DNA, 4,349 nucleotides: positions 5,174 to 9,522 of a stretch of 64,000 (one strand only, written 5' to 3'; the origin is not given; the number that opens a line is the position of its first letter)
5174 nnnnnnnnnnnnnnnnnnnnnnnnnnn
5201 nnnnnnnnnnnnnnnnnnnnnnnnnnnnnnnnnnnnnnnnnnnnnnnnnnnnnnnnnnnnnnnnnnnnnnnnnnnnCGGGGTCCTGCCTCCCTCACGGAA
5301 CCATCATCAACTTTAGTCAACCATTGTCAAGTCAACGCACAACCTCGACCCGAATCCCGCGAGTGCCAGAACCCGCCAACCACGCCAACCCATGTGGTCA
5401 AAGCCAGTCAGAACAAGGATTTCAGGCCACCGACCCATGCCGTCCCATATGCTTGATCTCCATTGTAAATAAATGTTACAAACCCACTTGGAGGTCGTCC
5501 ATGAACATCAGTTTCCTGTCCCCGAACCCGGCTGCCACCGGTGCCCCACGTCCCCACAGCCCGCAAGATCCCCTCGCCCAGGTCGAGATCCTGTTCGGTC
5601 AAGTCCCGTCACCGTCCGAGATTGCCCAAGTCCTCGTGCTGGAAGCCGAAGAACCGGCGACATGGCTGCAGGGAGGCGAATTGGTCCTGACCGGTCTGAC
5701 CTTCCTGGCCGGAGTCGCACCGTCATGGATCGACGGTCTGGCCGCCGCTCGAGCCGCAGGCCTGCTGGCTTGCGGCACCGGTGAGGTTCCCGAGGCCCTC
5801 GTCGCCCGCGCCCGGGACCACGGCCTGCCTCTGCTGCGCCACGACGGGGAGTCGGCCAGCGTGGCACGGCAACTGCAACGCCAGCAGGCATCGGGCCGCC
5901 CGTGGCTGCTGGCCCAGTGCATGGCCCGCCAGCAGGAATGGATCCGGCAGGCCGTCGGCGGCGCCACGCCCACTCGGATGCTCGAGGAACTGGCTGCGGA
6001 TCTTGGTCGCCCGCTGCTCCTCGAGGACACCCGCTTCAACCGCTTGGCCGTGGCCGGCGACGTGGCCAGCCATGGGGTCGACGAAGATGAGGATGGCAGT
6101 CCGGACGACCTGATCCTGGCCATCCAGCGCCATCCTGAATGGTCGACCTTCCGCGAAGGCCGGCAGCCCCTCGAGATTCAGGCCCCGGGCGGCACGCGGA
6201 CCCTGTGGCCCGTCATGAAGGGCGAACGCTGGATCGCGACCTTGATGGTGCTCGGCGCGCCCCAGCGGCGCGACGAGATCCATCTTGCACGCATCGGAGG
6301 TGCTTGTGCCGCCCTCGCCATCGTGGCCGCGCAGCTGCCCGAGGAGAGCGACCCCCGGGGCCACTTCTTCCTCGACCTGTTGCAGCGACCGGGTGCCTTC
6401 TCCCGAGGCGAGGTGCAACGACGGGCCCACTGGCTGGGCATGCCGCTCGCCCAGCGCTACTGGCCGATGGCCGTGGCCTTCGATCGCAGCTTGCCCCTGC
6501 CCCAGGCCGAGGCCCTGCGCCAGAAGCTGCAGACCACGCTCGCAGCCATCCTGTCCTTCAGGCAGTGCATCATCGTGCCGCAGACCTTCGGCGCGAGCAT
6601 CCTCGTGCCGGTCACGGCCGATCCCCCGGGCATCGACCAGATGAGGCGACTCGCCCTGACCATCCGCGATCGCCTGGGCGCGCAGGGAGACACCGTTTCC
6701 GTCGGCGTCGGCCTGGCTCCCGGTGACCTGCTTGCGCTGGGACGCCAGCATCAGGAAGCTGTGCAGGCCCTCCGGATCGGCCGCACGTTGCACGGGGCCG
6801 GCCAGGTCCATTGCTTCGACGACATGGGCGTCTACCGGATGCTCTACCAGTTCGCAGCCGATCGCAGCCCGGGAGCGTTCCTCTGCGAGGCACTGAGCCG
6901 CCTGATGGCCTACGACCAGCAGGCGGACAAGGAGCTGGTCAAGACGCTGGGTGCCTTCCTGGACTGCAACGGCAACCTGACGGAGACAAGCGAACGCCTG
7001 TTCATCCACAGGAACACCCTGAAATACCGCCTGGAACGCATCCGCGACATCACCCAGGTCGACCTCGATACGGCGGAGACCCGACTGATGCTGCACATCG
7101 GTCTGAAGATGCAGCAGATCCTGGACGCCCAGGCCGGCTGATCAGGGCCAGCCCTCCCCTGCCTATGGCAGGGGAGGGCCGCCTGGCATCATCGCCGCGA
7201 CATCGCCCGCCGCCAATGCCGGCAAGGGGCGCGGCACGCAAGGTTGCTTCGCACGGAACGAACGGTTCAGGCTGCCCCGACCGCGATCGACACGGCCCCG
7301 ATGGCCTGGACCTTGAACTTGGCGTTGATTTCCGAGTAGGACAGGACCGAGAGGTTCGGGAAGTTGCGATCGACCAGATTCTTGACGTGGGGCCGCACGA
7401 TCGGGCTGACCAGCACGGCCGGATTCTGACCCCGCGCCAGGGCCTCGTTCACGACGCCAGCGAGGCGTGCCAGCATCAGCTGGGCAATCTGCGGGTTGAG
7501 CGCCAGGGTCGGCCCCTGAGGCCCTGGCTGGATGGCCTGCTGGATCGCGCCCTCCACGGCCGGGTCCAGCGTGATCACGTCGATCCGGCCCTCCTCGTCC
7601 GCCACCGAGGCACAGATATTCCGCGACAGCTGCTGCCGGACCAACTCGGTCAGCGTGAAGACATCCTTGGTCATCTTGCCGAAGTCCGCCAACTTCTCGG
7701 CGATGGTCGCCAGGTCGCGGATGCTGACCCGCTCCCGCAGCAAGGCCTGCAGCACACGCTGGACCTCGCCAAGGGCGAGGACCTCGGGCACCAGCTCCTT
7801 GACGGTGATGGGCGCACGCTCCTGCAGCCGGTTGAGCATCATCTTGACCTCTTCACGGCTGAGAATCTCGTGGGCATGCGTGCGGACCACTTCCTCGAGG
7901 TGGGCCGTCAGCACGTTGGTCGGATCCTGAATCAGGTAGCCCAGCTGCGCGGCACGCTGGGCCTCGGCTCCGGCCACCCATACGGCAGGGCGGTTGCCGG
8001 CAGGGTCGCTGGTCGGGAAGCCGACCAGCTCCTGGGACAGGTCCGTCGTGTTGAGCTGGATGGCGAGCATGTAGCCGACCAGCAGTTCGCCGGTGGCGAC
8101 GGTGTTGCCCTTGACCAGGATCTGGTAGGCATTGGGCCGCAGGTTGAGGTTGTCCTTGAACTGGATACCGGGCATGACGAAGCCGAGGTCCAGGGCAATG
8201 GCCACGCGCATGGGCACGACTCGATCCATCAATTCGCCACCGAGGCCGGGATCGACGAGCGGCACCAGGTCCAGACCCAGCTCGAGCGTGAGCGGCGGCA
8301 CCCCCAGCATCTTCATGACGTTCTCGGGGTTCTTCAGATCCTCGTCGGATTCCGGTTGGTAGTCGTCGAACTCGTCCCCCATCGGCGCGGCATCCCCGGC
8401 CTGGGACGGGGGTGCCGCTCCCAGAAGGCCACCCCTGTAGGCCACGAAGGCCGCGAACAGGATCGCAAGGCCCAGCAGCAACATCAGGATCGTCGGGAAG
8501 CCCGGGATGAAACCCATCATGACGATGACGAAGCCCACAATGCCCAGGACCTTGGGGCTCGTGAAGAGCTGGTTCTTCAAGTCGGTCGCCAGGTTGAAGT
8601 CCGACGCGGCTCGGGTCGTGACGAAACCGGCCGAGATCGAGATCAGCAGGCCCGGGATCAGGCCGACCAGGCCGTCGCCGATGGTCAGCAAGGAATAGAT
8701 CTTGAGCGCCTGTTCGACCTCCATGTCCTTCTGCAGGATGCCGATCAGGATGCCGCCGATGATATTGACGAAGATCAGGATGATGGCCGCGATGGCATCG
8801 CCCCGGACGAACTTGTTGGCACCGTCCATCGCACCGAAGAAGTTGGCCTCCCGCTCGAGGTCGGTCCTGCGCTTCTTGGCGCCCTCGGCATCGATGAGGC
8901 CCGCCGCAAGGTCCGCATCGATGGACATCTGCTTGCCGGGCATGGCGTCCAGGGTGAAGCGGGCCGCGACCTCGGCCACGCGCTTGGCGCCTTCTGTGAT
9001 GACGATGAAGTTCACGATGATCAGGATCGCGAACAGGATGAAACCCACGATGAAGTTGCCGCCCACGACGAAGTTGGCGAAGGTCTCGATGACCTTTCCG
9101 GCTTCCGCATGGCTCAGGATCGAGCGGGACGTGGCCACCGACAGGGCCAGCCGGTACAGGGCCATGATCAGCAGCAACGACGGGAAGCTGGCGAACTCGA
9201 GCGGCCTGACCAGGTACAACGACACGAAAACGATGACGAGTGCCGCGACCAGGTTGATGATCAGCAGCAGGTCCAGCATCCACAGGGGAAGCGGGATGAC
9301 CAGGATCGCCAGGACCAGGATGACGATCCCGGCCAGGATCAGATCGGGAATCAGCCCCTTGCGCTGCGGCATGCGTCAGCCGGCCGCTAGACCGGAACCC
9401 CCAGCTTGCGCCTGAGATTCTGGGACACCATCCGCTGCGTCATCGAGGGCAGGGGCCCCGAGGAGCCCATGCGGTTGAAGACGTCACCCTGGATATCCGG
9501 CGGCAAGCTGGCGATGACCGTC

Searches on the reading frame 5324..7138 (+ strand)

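Call 48: search_protein_families(library=pfam, proteins=[window:5324-7138:+], max_evalue=0.001)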
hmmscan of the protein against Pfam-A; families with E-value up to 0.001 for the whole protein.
window:5324-7138:+ (605 aa): 3 families
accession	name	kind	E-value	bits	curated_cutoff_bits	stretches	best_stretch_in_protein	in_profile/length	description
PF13556.12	HTH_30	-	5.9e-24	84.1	27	1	538-595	1-58/59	PucR C-terminal helix-turn-helix domain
PF17853.6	GGDEF_2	-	8.1e-13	49.1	24.5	1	362-485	6-116/116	GGDEF-like domain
PF07905.16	PucR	-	4.9e-11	43.4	33.5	1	87-173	11-101/118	Purine catabolism regulatory protein-like family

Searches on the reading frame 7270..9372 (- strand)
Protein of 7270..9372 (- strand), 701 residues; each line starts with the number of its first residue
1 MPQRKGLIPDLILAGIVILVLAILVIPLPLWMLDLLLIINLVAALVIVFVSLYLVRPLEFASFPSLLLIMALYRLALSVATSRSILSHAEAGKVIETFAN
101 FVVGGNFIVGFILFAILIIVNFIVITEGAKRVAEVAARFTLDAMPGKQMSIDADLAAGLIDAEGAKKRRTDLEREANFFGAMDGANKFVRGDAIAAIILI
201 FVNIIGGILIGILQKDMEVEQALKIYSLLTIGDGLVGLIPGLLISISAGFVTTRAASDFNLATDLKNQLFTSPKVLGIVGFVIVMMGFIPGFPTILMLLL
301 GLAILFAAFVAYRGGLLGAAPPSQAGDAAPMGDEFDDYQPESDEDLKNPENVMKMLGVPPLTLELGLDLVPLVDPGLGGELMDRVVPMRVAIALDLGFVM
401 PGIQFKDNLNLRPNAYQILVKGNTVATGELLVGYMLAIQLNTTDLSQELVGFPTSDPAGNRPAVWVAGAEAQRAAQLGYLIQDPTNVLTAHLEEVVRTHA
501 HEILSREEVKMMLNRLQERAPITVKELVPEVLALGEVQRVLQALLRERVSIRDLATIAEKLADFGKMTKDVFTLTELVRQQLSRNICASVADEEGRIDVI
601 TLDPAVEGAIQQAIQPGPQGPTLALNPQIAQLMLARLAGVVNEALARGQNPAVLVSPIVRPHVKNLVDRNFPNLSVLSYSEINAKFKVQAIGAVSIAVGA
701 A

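Call 6: search_protein_families(library=pfam, proteins=[window:7270-9372:-], max_evalue=0.001)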
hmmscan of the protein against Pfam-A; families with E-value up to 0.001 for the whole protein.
window:7270-9372:- (701 aa): 1 family
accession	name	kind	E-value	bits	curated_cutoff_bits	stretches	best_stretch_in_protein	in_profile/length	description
PF00771.25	FHIPEP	-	3.7e-241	802.7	29.1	1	20-685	1-655/657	FHIPEP family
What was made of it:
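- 7267..9372 (-): flhA (701 aa), export-gate protein, directly downstream. FHIPEP 803 bits (call 6).
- Checked: flhA is 7267-9372 (701 aa; FHIPEP 803 bits, call 6).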
